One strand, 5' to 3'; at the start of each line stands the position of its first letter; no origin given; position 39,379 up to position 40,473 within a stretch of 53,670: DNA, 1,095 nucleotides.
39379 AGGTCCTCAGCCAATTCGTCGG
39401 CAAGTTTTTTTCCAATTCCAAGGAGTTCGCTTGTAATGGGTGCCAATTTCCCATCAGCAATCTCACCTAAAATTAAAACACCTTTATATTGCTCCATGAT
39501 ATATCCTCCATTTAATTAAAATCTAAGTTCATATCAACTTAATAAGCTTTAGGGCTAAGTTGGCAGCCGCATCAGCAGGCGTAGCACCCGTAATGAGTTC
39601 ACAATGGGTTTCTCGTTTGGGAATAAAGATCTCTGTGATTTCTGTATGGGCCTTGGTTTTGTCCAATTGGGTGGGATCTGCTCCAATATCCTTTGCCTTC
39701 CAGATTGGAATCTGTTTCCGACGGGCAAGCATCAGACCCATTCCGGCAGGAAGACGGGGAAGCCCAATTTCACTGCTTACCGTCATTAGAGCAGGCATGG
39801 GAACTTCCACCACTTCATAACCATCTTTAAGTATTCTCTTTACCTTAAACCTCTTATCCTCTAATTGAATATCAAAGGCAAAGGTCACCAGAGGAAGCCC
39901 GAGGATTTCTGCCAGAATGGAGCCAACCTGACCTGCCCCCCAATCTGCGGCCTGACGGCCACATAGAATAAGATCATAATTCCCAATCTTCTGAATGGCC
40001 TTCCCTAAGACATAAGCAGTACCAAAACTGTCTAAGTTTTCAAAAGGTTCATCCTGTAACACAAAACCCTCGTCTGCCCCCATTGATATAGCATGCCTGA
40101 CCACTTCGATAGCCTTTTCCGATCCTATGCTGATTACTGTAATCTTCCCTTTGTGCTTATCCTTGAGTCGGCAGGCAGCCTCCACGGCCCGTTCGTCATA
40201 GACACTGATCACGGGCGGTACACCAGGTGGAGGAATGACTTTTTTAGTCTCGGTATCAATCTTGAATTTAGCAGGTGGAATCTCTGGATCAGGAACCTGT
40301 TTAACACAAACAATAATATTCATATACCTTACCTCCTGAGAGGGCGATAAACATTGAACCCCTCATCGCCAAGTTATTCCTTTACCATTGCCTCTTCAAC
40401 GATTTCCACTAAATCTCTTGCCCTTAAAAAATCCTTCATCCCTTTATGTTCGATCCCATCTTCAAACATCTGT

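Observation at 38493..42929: ETF plus a membrane Hdr-like quinone module occupies the position of BamGHI behind a Bam-type HdrA/MvhD core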

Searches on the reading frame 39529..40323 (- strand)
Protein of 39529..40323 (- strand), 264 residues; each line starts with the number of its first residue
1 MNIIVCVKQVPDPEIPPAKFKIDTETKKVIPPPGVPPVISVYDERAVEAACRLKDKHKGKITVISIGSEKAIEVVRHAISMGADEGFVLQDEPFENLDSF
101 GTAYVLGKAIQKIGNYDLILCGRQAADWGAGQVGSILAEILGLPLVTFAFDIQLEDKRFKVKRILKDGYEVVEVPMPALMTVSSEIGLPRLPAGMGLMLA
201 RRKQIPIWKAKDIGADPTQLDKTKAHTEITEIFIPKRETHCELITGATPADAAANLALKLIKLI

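Call 4: search_protein_families(library=pfam, proteins=[window:39529-40323:-])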
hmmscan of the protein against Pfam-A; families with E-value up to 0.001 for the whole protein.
window:39529-40323:- (264 aa): 1 family
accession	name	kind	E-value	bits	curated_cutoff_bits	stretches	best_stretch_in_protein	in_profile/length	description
PF01012.27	ETF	-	1.5e-35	123.1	26.7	1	38-212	12-180/181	Electron transfer flavoprotein domain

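Call 6: search_protein_families(library=ncbifam, proteins=[window:39529-40323:-], max_evalue=0.00001)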
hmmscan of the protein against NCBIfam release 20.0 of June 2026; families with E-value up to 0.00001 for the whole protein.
window:39529-40323:- (264 aa): 6 families
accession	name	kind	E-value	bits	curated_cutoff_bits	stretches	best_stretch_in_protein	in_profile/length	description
NF040731.1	flavo_sub_EftB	exception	1.7e-56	191.5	445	1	2-260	1-254/260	electron transfer flavoprotein subunit beta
NF042971.1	AcrlCoAredClosAcrB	equivalog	2.3e-41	141.6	475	1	1-257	1-257/266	acryloyl-CoA reductase electron transfer subunit gamma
NF008998.0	PRK12342.1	equivalog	3.1e-39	134.9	338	1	1-261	1-250/254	electron transfer flavoprotein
NF002888.0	PRK03359.1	subfamily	8e-33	113.9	219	1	1-262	1-254/256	putative electron transfer flavoprotein FixA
TIGR04503.1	mft_etfB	hypoth_equivalog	6e-18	65.2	200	1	42-212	33-218/290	mycofactocin-associated electron transfer flavoprotein beta subunit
NF051844.1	ETFlavBetaProt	equivalog_domain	2.2e-08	34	350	1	43-193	24-167/254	electron transfer flavoprotein subunit beta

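Call 19: find_encoding_contigs(protein=window:39529-40323:-, flank=10000, max_places=10)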
Protein window:39529-40323:- (264 aa): no gene with exactly this product is on record in the collection.

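Call 25: search_solved_structures(query=window:39529-40323:-, max_evalue=1e-15)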
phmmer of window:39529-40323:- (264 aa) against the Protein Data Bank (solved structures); distinct sequences matched with E-value up to 1e-15: 9.
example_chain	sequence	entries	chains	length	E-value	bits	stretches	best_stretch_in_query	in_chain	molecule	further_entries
6fah_B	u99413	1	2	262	6.1e-51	176.3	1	1-260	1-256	Caffeyl-CoA reductase-Etf complex subunit CarD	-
4kpu_B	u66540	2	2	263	5.5e-39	137.1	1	1-262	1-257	Electron transfer flavoprotein alpha/beta-subunit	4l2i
7koe_A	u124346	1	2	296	2.2e-37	131.9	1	2-259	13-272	Electron transfer flavoprotein, beta subunit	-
7qh2_B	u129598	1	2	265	2.1e-36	128.7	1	2-239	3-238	Lactate dehydrogenase (NAD(+),ferredoxin) subunit LctB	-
5ol2_B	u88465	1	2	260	2.9e-36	128.2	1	1-233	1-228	Electron transfer flavoprotein small subunit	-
5ow0_B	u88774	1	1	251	5.6e-30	107.6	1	1-259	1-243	Electron transfer flavoprotein, beta subunit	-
2a1t_S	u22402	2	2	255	1.3e-25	93.4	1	2-219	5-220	Electron transfer flavoprotein beta-subunit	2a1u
1efv_B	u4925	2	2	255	2.4e-25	92.4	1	2-219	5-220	ELECTRON TRANSFER FLAVOPROTEIN | Electron transfer flavoprotein beta-subunit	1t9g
1efp_B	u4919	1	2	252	8.1e-24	87.4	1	32-217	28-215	PROTEIN (ELECTRON TRANSFER FLAVOPROTEIN)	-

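Call 41: search_solved_structures(query=window:39529-40323:-, max_evalue=1e-15, show_alignments=5)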
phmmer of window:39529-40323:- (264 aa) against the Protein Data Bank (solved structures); distinct sequences matched with E-value up to 1e-15: 9.
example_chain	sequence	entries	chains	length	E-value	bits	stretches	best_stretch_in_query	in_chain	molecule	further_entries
6fah_B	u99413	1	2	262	6.1e-51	176.3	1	1-260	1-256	Caffeyl-CoA reductase-Etf complex subunit CarD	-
4kpu_B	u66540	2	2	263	5.5e-39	137.1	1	1-262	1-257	Electron transfer flavoprotein alpha/beta-subunit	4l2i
7koe_A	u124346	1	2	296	2.2e-37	131.9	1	2-259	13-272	Electron transfer flavoprotein, beta subunit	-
7qh2_B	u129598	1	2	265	2.1e-36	128.7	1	2-239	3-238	Lactate dehydrogenase (NAD(+),ferredoxin) subunit LctB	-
5ol2_B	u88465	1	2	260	2.9e-36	128.2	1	1-233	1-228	Electron transfer flavoprotein small subunit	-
5ow0_B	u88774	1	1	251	5.6e-30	107.6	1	1-259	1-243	Electron transfer flavoprotein, beta subunit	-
2a1t_S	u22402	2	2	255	1.3e-25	93.4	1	2-219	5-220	Electron transfer flavoprotein beta-subunit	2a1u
1efv_B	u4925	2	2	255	2.4e-25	92.4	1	2-219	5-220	ELECTRON TRANSFER FLAVOPROTEIN | Electron transfer flavoprotein beta-subunit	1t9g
1efp_B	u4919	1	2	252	8.1e-24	87.4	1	32-217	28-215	PROTEIN (ELECTRON TRANSFER FLAVOPROTEIN)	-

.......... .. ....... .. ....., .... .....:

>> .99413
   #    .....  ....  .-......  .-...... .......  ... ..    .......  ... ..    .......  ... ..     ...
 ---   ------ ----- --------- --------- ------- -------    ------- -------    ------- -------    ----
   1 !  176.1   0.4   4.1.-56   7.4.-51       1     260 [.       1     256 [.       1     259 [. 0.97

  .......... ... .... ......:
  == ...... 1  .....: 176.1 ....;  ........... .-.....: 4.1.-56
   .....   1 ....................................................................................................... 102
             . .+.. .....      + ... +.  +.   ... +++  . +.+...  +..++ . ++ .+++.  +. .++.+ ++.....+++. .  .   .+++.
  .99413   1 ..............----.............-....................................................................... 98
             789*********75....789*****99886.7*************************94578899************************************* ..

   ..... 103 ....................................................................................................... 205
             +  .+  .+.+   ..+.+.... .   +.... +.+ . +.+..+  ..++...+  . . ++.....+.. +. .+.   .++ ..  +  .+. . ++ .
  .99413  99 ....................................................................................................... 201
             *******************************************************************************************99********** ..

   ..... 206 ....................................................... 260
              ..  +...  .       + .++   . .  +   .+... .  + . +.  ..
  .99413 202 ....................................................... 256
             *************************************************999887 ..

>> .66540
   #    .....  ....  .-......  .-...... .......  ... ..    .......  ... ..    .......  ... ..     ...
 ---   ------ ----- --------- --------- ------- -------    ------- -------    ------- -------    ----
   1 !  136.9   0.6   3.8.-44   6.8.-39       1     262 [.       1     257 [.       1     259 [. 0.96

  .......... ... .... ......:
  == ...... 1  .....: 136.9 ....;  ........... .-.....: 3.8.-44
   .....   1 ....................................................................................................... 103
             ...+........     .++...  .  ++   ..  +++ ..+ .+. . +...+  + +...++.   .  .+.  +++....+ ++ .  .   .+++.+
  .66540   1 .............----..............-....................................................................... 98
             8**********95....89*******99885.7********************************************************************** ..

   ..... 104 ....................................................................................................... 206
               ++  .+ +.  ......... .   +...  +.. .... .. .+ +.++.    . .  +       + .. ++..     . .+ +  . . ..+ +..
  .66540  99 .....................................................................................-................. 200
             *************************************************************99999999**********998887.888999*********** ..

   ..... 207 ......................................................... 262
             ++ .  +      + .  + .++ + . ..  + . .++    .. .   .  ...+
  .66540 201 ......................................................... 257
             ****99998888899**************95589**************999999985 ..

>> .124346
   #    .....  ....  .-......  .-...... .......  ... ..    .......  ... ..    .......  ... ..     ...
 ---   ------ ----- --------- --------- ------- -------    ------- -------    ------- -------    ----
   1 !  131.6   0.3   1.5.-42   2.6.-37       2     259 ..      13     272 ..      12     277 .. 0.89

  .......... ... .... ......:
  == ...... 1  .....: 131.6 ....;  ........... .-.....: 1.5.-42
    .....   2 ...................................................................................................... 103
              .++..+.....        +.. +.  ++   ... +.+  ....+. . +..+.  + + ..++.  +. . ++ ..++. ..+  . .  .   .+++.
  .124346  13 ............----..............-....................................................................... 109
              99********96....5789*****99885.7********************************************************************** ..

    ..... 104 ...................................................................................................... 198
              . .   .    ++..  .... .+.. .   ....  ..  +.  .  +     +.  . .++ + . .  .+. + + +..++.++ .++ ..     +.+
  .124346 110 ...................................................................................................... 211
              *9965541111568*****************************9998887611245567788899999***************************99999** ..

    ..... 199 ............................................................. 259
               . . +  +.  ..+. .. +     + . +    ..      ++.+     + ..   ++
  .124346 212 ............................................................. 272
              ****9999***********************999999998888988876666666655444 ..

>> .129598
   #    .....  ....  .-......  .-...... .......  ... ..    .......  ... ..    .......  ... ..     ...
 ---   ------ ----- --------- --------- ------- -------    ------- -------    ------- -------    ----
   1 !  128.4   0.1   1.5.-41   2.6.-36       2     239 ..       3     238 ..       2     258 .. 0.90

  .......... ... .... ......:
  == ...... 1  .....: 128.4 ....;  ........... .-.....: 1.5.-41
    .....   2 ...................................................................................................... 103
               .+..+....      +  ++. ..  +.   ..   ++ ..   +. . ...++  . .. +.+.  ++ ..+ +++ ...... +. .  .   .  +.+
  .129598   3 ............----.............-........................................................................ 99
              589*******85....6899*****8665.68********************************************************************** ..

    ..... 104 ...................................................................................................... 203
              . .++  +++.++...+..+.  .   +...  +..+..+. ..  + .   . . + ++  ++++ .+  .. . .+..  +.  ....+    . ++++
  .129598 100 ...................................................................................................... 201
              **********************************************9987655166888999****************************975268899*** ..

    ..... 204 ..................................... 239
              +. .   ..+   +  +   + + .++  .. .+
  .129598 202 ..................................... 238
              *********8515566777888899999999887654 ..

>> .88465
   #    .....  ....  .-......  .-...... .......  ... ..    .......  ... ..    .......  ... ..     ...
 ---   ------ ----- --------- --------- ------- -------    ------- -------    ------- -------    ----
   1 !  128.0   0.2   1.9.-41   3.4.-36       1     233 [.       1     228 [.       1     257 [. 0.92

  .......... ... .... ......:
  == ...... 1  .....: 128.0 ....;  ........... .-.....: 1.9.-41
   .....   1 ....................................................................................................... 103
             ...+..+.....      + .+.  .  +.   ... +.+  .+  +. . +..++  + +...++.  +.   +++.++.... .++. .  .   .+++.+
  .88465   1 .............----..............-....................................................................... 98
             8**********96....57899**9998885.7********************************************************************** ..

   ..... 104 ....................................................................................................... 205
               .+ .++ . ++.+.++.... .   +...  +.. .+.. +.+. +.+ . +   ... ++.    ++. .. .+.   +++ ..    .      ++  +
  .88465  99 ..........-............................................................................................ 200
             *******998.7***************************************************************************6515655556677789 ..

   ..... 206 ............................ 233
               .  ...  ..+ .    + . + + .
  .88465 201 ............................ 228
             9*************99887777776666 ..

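Call 67: find_homologous_proteins(query=window:39529-40323:-, max_evalue=1e-20)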
Query window:39529-40323:- (264 aa): 7578 proteins with E <= 1e-20 among 8000 candidates; the best 120 are listed.
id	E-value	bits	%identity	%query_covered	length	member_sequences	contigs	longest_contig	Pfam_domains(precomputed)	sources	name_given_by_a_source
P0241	4.3e-170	582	100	100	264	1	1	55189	PF01012.28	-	-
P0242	9.1e-155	531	91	100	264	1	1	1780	PF01012.28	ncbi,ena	-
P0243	3.8e-154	529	91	100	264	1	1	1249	PF01012.28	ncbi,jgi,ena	-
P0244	1.0e-152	525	90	100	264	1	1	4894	PF01012.28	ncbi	ncbi:MAG: electron transfer flavoprotein subunit beta/FixA family protein [Thermodesulfobacteriota b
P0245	3.7e-151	520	89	100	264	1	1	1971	PF01012.28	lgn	-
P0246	8.4e-151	518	89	100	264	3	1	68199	PF01012.28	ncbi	-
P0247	2.3e-150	517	88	100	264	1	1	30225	PF01012.28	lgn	-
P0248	3.1e-150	517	88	100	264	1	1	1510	PF01012.28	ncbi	-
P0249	2.9e-147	507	88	100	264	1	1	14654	PF01012.28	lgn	-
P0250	6.5e-144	496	84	100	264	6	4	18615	PF01012.28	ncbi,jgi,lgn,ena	-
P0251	2.2e-143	494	84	100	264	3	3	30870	PF01012.28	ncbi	ncbi:MAG: electron transfer flavoprotein subunit beta/FixA family protein [Thermodesulfobacteriota b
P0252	3.7e-142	490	84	100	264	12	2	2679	PF01012.28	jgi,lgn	-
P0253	2.0e-139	481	81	100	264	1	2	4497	PF01012.28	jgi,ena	-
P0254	1.6e-138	478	80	100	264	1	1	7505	PF01012.28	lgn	-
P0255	1.6e-138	478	80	100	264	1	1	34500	PF01012.28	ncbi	-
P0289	1.7e-133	462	78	100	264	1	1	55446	PF01012.28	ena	-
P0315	2.4e-132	458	77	100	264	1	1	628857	PF01012.28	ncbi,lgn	-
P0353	2.0e-131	455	77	100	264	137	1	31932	PF01012.28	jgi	jgi:electron transfer flavoprotein beta subunit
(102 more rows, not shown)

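Call 68: find_encoding_contigs(protein=P0315, flank=10000, max_places=2)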
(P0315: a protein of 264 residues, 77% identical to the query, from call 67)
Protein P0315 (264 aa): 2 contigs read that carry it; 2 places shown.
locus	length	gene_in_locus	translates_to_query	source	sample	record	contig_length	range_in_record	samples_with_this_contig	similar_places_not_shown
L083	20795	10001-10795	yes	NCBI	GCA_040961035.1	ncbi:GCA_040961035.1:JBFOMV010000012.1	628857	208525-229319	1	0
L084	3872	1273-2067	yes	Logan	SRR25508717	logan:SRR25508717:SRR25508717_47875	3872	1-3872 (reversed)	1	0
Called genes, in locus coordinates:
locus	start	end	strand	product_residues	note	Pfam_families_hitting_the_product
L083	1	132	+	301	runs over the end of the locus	PF07848:PaaX, PF20803:PaaX_M, PF08223:PaaX_C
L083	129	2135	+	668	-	PF02730:AFOR_N, PF01314:AFOR_C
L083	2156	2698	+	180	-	PF12838:Fer4_7 (faint)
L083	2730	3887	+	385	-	PF25160:LdpA_Fe-S-bd (faint), PF12838:Fer4_7, PF13183:Fer4_8, PF13237:Fer4_10 (weak), PF13187:Fer4_9, PF02754:CCG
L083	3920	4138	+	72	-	PF01946:Thi4 (weak), PF00890:FAD_binding_2 (weak), PF01134:GIDA (weak), PF01266:DAO (weak), PF07992:Pyr_redox_2 (weak), PF12831:FAD_oxidored, PF13450:NAD_binding_8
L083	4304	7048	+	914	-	PF07992:Pyr_redox_2 (weak), PF00890:FAD_binding_2 (weak), PF01266:DAO (weak), PF07992:Pyr_redox_2 (weak), PF12831:FAD_oxidored, PF13450:NAD_binding_8, PF14697:Fer4_21 (weak), PF12838:Fer4_7, +2 more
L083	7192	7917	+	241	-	PF02662:FlpD, PF13183:Fer4_8 (faint), PF12838:Fer4_7 (faint), PF00037:Fer4 (weak), PF13237:Fer4_10, PF14697:Fer4_21, PF13187:Fer4_9 (weak), PF00037:Fer4 (weak), +3 more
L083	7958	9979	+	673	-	PF12797:Fer4_2 (weak), PF13183:Fer4_8, PF13187:Fer4_9, PF13237:Fer4_10, PF13484:Fer4_16 (weak), PF13534:Fer4_17 (weak), PF02754:CCG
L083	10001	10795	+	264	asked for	PF01012:ETF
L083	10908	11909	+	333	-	PF01012:ETF, PF00766:ETF_alpha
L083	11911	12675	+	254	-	PF01869:BcrAD_BadFG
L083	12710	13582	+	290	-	PF01869:BcrAD_BadFG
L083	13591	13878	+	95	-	PF12838:Fer4_7 (faint), PF12797:Fer4_2 (weak), PF12837:Fer4_6 (weak), PF13237:Fer4_10 (faint), PF00037:Fer4 (weak)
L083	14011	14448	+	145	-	PF13527:Acetyltransf_9 (faint), PF00583:Acetyltransf_1, PF13673:Acetyltransf_10 (weak), PF13508:Acetyltransf_7, PF08445:FR47 (weak)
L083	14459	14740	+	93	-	PF02597:ThiS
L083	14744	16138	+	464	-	PF07992:Pyr_redox_2, PF00070:Pyr_redox, PF18267:Rubredoxin_C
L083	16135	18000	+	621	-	PF02730:AFOR_N, PF01314:AFOR_C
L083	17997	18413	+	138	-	PF12797:Fer4_2 (faint), PF12837:Fer4_6 (faint), PF13237:Fer4_10 (faint), PF13247:Fer4_11, PF14697:Fer4_21 (weak), PF12838:Fer4_7 (weak), PF00037:Fer4, PF13187:Fer4_9 (weak), +1 more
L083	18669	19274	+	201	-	PF01548:DEDD_Tnp_IS110 (weak)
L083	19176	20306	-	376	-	PF00291:PALP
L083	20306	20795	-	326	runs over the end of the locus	PF01073:3Beta_HSD, PF01370:Epimerase, PF02719:Polysacc_synt_2 (weak), PF04321:RmlD_sub_bind, PF05368:NmrA, PF13460:NAD_binding_10, PF16363:GDP_Man_Dehyd, PF07993:NAD_binding_4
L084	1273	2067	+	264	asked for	PF01012:ETF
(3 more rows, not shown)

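Call 69: find_encoding_contigs(protein=P0289, flank=10000, max_places=2)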
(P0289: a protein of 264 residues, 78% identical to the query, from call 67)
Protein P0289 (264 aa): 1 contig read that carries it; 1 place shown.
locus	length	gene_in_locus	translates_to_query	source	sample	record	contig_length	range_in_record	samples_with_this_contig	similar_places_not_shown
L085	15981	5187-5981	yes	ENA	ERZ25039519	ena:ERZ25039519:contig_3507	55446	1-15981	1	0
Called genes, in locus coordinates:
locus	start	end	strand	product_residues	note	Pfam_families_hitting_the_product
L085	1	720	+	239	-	?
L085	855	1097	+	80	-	PF00890:FAD_binding_2, PF01266:DAO (weak), PF03486:HI0933_like (weak), PF07992:Pyr_redox_2 (weak), PF12831:FAD_oxidored, PF13450:NAD_binding_8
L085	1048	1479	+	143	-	-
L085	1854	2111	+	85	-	-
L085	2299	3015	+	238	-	PF02662:FlpD, PF13183:Fer4_8 (faint), PF12838:Fer4_7 (faint), PF00037:Fer4 (weak), PF12797:Fer4_2 (faint), PF13237:Fer4_10, PF14697:Fer4_21, PF13187:Fer4_9, +1 more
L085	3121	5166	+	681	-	PF12838:Fer4_7 (faint), PF12797:Fer4_2 (faint), PF13183:Fer4_8, PF13187:Fer4_9, PF13237:Fer4_10, PF02754:CCG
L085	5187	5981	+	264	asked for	PF01012:ETF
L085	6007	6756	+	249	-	PF01012:ETF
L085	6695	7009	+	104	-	PF00766:ETF_alpha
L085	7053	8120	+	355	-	PF08240:ADH_N, PF00107:ADH_zinc_N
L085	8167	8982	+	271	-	PF00378:ECH_1, PF16113:ECH_2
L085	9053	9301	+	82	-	-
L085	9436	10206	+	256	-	PF00378:ECH_1, PF16113:ECH_2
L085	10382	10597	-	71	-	-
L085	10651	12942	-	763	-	PF01315:Ald_Xan_dh_C, PF02738:MoCoBD_1, PF20256:MoCoBD_2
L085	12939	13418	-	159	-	PF00111:Fer2, PF13085:Fer2_3 (weak), PF01799:Fer2_2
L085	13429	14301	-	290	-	PF00941:FAD_binding_5, PF03450:CO_deh_flav_C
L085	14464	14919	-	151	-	PF06240:COXG, PF10604:Polyketide_cyc2 (weak)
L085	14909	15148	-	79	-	-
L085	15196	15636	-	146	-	PF12172:zf-ChsH2, PF01796:OB_ChsH2_C (weak)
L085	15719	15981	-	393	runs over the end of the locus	PF00108:Thiolase_N, PF02803:Thiolase_C, PF22691:Thiolase_C_1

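Call 70: find_encoding_contigs(protein=P0353, flank=10000, max_places=2)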
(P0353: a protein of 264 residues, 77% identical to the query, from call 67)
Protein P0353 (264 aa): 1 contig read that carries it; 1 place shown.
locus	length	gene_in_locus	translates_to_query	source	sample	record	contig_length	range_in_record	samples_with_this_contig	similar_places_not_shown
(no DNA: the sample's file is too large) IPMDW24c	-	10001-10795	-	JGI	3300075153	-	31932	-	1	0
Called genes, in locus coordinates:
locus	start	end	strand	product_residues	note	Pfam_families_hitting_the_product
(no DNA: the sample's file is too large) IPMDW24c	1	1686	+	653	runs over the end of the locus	PF02730:AFOR_N, PF01314:AFOR_C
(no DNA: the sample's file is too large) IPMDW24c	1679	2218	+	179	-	PF12838:Fer4_7 (faint), PF12837:Fer4_6 (weak)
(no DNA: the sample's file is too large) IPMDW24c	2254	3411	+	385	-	PF13183:Fer4_8, PF13237:Fer4_10 (weak), PF12838:Fer4_7 (weak), PF13187:Fer4_9, PF02754:CCG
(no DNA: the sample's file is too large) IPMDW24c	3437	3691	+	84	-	PF00890:FAD_binding_2 (weak), PF01266:DAO (weak), PF12831:FAD_oxidored, PF13450:NAD_binding_8 (weak)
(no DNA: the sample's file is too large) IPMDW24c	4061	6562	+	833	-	PF07992:Pyr_redox_2 (weak), PF00890:FAD_binding_2, PF01266:DAO (weak), PF07992:Pyr_redox_2, PF12831:FAD_oxidored, PF13450:NAD_binding_8, PF12838:Fer4_7, PF14697:Fer4_21 (weak), +2 more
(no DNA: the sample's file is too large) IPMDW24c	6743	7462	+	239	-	PF02662:FlpD, PF00037:Fer4 (weak), PF13237:Fer4_10, PF14697:Fer4_21, PF13187:Fer4_9 (weak), PF00037:Fer4 (weak), PF12797:Fer4_2 (weak), PF12837:Fer4_6 (weak), +3 more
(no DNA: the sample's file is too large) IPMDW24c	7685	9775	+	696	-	PF13183:Fer4_8, PF13237:Fer4_10, PF13187:Fer4_9 (weak), PF02754:CCG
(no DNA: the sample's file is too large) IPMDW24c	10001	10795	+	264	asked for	PF01012:ETF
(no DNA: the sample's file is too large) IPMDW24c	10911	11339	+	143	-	?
